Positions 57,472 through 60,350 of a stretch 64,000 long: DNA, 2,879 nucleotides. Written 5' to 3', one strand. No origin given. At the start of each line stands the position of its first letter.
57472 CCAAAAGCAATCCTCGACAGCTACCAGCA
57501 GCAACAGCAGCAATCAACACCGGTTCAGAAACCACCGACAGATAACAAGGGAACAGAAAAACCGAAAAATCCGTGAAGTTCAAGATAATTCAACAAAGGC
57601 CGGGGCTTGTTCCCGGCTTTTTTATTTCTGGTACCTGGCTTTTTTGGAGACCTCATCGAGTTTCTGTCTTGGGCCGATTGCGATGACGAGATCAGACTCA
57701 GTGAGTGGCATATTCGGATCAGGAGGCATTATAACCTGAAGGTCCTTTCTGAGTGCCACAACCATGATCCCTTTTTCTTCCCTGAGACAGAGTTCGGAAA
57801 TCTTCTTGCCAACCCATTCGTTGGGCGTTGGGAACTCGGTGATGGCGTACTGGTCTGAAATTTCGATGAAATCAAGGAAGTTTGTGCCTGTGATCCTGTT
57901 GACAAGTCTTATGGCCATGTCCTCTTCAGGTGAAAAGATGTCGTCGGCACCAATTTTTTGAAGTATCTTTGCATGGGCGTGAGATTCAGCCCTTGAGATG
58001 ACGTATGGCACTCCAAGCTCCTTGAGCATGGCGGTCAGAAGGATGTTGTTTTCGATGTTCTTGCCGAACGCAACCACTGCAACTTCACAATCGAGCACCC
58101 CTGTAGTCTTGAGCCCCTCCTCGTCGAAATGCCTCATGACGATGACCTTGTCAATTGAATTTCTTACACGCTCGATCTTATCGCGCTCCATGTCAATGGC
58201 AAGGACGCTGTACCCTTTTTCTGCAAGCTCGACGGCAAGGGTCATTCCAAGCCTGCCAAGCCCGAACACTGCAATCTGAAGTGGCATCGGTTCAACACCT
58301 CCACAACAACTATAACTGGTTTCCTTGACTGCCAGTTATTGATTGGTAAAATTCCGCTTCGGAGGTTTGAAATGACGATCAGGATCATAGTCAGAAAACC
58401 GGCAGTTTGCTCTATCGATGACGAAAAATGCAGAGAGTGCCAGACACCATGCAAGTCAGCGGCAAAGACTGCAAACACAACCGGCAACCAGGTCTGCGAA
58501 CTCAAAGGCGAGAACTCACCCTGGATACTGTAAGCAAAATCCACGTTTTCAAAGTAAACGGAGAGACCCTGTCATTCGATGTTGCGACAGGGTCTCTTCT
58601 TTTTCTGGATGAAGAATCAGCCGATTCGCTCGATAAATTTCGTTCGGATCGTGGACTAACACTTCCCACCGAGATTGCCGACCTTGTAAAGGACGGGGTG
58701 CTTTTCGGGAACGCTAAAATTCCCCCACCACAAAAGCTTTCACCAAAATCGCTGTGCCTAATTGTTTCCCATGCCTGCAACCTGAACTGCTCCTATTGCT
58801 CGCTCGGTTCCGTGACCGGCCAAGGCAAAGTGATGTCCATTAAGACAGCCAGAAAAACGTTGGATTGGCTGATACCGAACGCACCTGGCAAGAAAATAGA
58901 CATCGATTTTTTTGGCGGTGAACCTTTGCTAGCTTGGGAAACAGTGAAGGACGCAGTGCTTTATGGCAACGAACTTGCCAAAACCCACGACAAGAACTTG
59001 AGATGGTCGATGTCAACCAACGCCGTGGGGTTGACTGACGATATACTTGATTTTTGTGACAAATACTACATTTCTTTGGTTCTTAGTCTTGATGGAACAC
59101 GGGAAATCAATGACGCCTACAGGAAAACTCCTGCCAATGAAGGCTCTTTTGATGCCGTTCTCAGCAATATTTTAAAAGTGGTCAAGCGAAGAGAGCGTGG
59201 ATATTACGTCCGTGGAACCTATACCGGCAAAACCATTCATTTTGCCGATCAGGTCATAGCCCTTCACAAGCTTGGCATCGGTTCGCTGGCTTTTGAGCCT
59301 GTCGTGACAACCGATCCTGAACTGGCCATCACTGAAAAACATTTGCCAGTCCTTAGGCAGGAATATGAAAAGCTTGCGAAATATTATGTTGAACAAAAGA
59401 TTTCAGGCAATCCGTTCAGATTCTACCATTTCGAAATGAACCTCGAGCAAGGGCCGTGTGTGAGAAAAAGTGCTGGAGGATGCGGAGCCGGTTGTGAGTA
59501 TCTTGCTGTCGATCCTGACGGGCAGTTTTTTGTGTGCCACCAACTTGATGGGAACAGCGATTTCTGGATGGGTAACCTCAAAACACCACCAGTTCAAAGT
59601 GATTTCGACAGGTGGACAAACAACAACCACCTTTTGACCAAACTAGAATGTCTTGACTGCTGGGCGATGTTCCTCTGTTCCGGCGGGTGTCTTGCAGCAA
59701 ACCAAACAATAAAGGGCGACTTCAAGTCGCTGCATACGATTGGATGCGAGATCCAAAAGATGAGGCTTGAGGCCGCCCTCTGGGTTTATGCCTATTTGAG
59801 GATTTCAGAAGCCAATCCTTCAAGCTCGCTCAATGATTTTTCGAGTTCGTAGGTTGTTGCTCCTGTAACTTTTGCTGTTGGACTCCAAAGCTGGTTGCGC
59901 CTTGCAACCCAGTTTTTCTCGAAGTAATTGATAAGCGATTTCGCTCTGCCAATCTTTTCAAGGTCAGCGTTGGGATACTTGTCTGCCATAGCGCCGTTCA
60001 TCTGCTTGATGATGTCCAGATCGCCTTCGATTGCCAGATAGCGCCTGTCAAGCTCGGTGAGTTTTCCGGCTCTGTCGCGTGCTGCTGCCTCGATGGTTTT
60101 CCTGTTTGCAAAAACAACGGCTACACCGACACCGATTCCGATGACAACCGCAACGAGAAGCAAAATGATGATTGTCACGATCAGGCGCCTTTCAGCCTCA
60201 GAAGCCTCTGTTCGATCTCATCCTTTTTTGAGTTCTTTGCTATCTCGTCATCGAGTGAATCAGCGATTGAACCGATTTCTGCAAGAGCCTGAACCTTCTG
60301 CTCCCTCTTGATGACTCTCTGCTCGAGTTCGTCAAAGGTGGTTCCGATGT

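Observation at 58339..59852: SCIFF-like ranthipeptide locus with a cysteine-depleted core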

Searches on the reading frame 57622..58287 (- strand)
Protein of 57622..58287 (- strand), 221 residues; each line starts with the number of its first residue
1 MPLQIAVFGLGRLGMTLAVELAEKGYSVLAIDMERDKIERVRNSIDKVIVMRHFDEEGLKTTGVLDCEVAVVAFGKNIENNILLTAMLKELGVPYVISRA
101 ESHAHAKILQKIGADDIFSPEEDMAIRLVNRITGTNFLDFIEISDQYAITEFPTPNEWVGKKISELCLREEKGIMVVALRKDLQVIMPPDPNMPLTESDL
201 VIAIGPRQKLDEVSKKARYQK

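Call 3: search_protein_families(library=ncbifam, proteins=[window:57622-58287:-], max_evalue=1)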
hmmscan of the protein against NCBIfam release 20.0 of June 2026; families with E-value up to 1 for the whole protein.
window:57622-58287:- (221 aa): 68 families (the best 25 are shown)
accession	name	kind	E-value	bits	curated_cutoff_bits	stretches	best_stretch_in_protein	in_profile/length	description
NF007039.0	PRK09496.3-2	equivalog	6.4e-18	64.8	293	1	4-215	2-218/446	Trk system potassium transporter TrkA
NF007041.0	PRK09496.3-4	equivalog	2.7e-17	62.7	386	1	5-213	230-439/450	Trk system potassium transporter TrkA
NF007043.0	PRK09496.3-6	equivalog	5.4e-16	58.4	384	1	4-215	233-442/445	Trk system potassium transporter TrkA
NF007031.0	PRK09496.1-2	equivalog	1.4e-15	57.3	289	1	4-215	235-449/458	Trk system potassium transporter TrkA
NF007038.0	PRK09496.2-6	equivalog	1.4e-12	47.1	374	1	4-216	2-220/445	Trk system potassium transporter TrkA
NF007034.0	PRK09496.2-1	subfamily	3.8e-11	42.5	344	1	4-216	229-444/445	Trk system potassium transporter TrkA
NF007036.0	PRK09496.2-3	subfamily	5.1e-11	42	407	1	4-203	232-433/448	Trk system potassium transporter TrkA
NF007032.0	PRK09496.1-4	equivalog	6.4e-10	38.6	309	1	5-212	234-445/457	Trk system potassium transporter TrkA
NF007040.0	PRK09496.3-3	equivalog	4.3e-09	35.5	455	1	4-204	5-214/462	Trk system potassium transporter TrkA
NF007037.0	PRK09496.2-4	equivalog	6.5e-09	35.1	445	1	5-215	240-451/454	Trk system potassium transporter TrkA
NF007033.0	PRK09496.1-5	equivalog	3.8e-08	32.8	338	1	4-210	2-213/449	Trk system potassium transporter TrkA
TIGR03026.1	NDP-sugDHase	subfamily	8.4e-08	31.4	189.8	1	4-47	2-45/413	nucleotide sugar dehydrogenase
NF007042.0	PRK09496.3-5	equivalog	2e-07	30.1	467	2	4-150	2-155/466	Trk system potassium transporter TrkA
NF007035.0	PRK09496.2-2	equivalog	3.4e-06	26.1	521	1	5-208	3-211/455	Trk system potassium transporter TrkA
NF007030.0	PRK09496.1-1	equivalog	6.3e-06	25.1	371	1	5-203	235-437/458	Trk system potassium transporter TrkA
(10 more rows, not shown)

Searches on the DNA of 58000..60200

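Call 64: search_rna_families(source=window, start=58000, end=60200, threshold=evalue, max_evalue=1)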
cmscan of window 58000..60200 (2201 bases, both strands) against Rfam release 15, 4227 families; matches with E-value up to 1: 3.
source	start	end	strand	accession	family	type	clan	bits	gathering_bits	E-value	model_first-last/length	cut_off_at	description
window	58525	58616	+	RF02621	BSnc120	Gene; sRNA;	-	22.9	114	0.037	1-88/88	no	Brucella sRNA 120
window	58543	58618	+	RF03573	mir-1954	Gene; miRNA;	-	22.6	99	0.084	1-82/82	no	mir-1954 microRNA precursor family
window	58549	58615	-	RF00746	mir-454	Gene; miRNA;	-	18.9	60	0.78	1-103/103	no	mir-454 microRNA precursor family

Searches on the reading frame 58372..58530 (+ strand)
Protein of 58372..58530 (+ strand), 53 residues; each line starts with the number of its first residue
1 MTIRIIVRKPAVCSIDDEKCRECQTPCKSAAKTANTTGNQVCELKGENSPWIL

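Call 3: search_protein_families(library=ncbifam, proteins=[window:58372-58530:+], max_evalue=1)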
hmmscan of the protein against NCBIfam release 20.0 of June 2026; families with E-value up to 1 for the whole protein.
seq(53 aa): 1 family
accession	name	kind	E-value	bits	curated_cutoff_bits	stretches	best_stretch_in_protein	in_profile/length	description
TIGR03973.1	six_Cys_in_45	equivalog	4.7e-10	39.2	50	1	10-43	10-43/43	six-cysteine ranthipeptide SCIFF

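Call 4: search_protein_families(library=pfam, proteins=[window:58372-58530:+], max_evalue=1)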
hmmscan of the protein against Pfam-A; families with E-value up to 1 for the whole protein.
seq(53 aa): 2 families
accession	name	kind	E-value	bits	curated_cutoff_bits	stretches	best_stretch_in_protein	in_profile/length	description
PF13165.11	SCIFF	-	2.8e-10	40.4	27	1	3-43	3-43/44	Six-cysteine peptide SCIFF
PF17869.6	Cys_box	-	0.079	13.5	29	1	17-43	37-63/82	Anosmin cysteine rich domain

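Call 6: find_homologous_proteins(query=window:58372-58530:+, max_evalue=0.01)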
Query seq(53 aa) (53 aa): 6 proteins with E <= 0.01 among 6 candidates.
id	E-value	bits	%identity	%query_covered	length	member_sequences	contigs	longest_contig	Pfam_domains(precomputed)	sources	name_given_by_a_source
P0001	1.9e-25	104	91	100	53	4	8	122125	PF13165.12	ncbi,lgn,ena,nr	ncbi:MAG: six-cysteine peptide SCIFF [Caldiserica bacterium]|nr:six-cysteine ranthipeptide SCIFF [Ca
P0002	6.1e-19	84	74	100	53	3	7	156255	PF13165.12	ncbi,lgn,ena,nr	ncbi:MAG: six-cysteine peptide SCIFF [Caldisericales bacterium]|nr:six-cysteine ranthipeptide SCIFF 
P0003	9.6e-18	80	73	96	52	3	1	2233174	PF13165.12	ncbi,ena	-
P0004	1.3e-17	80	72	100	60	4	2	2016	PF13165.12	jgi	-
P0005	1.3e-16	77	75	96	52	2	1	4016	PF13165.12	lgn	-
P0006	4.1e-16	75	70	100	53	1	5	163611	PF13165.12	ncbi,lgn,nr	ncbi:MAG TPA: six-cysteine ranthipeptide SCIFF [Caldisericia bacterium]|nr:six-cysteine ranthipeptid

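Call 9: find_encoding_contigs(protein=P0003, flank=5000, max_places=2)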
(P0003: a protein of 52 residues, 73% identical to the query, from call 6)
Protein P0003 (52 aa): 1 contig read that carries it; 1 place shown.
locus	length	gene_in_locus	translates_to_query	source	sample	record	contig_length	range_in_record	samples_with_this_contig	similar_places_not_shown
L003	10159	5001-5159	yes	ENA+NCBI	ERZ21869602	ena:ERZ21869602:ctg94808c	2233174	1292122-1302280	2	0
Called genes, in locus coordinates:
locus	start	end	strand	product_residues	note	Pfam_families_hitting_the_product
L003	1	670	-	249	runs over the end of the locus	PF02775:TPP_enzyme_C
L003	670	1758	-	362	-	PF01855:POR_N, PF17147:PFOR_II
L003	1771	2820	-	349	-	PF09459:EB_dh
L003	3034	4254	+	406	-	PF13360:PQQ_2, PF01011:PQQ (faint), PF07774:EMC1_C (faint), PF13570:Beta-prop_ACSF4, PF25293:Beta-prop_EMC1_N (weak), PF13360:PQQ_2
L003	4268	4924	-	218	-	PF02254:TrkA_N, PF02080:TrkA_C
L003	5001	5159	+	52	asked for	PF13165:SCIFF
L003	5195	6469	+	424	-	PF04055:Radical_SAM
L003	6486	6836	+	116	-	PF05154:TM2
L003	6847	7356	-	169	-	-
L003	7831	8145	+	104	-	PF05154:TM2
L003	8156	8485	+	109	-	-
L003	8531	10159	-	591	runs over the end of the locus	PF00664:ABC_membrane, PF00005:ABC_tran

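Call 10: find_encoding_contigs(protein=P0002, flank=5000, max_places=2)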
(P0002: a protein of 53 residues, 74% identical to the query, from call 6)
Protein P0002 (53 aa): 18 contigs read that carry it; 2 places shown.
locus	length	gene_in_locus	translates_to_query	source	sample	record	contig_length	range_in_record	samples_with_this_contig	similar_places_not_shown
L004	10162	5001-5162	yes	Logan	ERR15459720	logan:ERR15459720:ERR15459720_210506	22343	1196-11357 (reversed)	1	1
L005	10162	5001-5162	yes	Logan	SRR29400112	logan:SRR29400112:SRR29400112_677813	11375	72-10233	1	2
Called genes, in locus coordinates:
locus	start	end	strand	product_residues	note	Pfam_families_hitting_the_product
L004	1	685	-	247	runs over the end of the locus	PF02775:TPP_enzyme_C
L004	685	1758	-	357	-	PF01855:POR_N, PF17147:PFOR_II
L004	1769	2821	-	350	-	PF09459:EB_dh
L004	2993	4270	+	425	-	PF01011:PQQ (faint), PF07774:EMC1_C (faint), PF13360:PQQ_2, PF13570:Beta-prop_ACSF4, PF13360:PQQ_2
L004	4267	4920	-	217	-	PF02254:TrkA_N, PF02080:TrkA_C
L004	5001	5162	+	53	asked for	PF13165:SCIFF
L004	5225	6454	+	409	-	PF04055:Radical_SAM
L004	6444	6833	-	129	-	-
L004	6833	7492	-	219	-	PF04012:PspA_IM30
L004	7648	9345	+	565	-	PF00664:ABC_membrane, PF02463:SMC_N (faint), PF00005:ABC_tran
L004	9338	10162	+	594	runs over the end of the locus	PF00664:ABC_membrane, PF00005:ABC_tran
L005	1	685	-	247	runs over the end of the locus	PF02775:TPP_enzyme_C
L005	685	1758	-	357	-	PF01855:POR_N, PF17147:PFOR_II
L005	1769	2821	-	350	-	PF09459:EB_dh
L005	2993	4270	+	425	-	PF01011:PQQ (faint), PF13360:PQQ_2, PF07774:EMC1_C (faint), PF13570:Beta-prop_ACSF4, PF13360:PQQ_2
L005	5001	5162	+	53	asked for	PF13165:SCIFF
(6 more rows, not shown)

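Call 11: find_encoding_contigs(protein=P0006, flank=5000, max_places=2)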
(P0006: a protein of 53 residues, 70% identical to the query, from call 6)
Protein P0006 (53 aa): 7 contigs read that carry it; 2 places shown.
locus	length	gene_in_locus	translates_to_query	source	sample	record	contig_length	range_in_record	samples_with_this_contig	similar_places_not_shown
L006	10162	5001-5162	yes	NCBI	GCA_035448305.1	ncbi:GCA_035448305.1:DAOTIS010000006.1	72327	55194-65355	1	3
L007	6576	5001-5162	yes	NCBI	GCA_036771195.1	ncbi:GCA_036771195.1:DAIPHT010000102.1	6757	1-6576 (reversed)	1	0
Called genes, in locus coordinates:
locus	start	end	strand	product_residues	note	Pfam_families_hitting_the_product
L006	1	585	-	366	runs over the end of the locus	PF01855:POR_N, PF17147:PFOR_II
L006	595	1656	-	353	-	PF09459:EB_dh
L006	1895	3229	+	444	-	PF01011:PQQ (faint), PF13360:PQQ_2, PF25293:Beta-prop_EMC1_N (faint), PF13570:Beta-prop_ACSF4, PF13360:PQQ_2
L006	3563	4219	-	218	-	PF02254:TrkA_N, PF02080:TrkA_C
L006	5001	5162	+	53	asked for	PF13165:SCIFF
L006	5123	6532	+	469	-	PF04055:Radical_SAM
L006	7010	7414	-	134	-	-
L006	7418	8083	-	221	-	PF04012:PspA_IM30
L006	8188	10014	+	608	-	PF00664:ABC_membrane, PF00005:ABC_tran, PF02463:SMC_N (faint)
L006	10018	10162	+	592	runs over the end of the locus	PF00664:ABC_membrane, PF00005:ABC_tran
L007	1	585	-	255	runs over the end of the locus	?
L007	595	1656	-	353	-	PF09459:EB_dh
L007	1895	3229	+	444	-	PF01011:PQQ (faint), PF13360:PQQ_2, PF25293:Beta-prop_EMC1_N (faint), PF13570:Beta-prop_ACSF4, PF13360:PQQ_2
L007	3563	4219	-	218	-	PF02254:TrkA_N, PF02080:TrkA_C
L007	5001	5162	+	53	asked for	PF13165:SCIFF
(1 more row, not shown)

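Call 17: find_related_loci(query=A1, collection=metagenome_contigs, flank=3000)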
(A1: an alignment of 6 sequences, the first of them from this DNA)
Query A1 (53 aa) in metagenome_contigs; peptide patterns used: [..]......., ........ (x = any residue, [..] = any of these).
222 stretches matched a pattern; 18 encode a relative of the query (tblastn E <= 1e-3); 18 distinct loci.
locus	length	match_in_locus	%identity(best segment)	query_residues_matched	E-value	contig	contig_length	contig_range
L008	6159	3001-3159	75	1-53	2e-24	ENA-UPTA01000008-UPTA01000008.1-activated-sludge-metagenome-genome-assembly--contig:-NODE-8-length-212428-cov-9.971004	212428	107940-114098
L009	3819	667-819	69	3-53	3e-22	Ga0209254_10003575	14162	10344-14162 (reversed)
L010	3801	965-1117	75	3-53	2e-21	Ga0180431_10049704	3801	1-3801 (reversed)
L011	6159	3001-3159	70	1-53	2e-21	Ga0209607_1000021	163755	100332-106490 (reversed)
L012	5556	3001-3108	61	17-52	4e-11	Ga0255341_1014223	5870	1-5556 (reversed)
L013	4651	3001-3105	63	18-52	1e-10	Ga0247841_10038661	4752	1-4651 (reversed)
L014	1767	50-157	58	17-52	2e-10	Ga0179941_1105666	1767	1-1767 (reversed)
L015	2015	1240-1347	58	17-52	3e-10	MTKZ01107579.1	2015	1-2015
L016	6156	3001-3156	44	3-53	7e-10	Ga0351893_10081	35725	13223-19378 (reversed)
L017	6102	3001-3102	65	20-52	1e-9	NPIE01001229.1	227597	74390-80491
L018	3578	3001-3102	65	20-52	1e-9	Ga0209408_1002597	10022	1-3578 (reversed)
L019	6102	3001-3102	65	20-52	2e-9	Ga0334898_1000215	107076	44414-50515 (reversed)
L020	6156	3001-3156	44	3-53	1e-9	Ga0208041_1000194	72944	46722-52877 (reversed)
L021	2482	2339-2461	51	3-43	2e-9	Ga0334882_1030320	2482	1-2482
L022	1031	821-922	65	20-52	2e-9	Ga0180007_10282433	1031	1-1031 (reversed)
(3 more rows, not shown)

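Call 42: search_protein_representatives(alignment_id=A1)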
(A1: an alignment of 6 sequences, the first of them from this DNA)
Query: 6 sequences, 53 profile positions. Proteins with E-value up to 0.001 (for the whole library): 312; up to 1e-10: 3; up to 1e-30: 0. The best 150 are listed.
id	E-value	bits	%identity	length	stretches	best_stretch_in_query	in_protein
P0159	9.3e-15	70.4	-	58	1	2-52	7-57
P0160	3.9e-12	62.0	-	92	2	2-44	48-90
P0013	3.2e-11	59.1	-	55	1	2-52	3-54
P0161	1.0e-09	54.3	-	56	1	11-49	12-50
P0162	8.3e-09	51.4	-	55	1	17-51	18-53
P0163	1.5e-08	50.5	-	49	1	2-47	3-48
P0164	2.1e-07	46.9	-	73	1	8-53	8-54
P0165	3.1e-07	46.3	-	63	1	5-45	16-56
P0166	6.7e-07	45.3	-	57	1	2-42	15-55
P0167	1.3e-06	44.4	-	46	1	14-43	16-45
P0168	1.4e-06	44.2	-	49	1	16-48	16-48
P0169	1.6e-06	44.0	-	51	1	8-48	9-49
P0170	1.8e-06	43.9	-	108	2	17-43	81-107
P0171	1.9e-06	43.8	-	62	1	3-48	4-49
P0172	2.0e-06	43.7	-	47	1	2-46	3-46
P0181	3.6e-06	42.9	-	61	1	2-44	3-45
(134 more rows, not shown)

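Call 55: list_cluster_members(proteins=[P0160, P0181, P0159])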
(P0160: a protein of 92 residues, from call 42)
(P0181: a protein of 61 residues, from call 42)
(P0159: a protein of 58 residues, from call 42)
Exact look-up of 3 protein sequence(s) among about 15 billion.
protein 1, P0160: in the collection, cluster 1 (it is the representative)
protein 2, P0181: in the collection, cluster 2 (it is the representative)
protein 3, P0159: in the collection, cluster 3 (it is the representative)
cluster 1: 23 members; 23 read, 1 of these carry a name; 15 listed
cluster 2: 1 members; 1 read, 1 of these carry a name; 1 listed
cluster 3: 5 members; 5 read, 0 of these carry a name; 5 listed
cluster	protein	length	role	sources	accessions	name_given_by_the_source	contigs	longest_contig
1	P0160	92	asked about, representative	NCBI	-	-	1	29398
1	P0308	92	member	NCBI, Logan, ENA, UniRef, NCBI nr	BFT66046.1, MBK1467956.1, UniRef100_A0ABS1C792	six-cysteine peptide SCIFF [Parvimonas sp. S3374] | Six-cysteine peptide SCIFF n=1 Tax=Parvimonas parva TaxID=2769485 RepID=A0ABS1C792_9FIRM | six-cysteine peptide SCIFF [Parvimonas parva]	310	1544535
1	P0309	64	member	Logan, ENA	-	-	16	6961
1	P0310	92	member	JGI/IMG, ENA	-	-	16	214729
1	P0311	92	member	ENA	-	-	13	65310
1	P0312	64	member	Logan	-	-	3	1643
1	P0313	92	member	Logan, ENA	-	-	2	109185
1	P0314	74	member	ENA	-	-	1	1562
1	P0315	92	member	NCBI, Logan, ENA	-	-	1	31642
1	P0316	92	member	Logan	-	-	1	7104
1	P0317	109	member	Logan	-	-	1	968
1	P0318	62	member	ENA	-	-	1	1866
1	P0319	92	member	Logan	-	-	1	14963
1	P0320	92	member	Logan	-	-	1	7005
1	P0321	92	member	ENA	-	-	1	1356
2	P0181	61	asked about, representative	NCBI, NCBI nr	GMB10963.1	MAG: six-cysteine ranthipeptide SCIFF [Candidatus Improbicoccus devescovinae]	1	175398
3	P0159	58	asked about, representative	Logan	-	-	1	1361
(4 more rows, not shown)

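Call 56: find_encoding_contigs(protein=P0160, flank=2500, max_places=2)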
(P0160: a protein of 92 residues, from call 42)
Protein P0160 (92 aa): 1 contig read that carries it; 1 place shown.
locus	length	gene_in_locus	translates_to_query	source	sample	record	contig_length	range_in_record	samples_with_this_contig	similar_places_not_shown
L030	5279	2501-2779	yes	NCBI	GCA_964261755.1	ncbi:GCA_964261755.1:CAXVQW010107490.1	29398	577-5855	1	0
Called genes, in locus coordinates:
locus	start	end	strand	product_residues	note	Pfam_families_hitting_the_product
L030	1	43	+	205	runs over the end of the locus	?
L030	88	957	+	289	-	PF00005:ABC_tran, PF08402:TOBE_2 (weak)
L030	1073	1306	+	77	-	-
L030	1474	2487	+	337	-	PF01276:OKR_DC_1, PF03711:OKR_DC_1_C (weak)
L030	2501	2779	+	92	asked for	PF13165:SCIFF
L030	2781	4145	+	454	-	PF04055:Radical_SAM, PF13353:Fer4_12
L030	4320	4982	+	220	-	PF19293:CdaA_N, PF02457:DAC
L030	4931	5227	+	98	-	-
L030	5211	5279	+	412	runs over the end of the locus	PF07949:YbbR (weak)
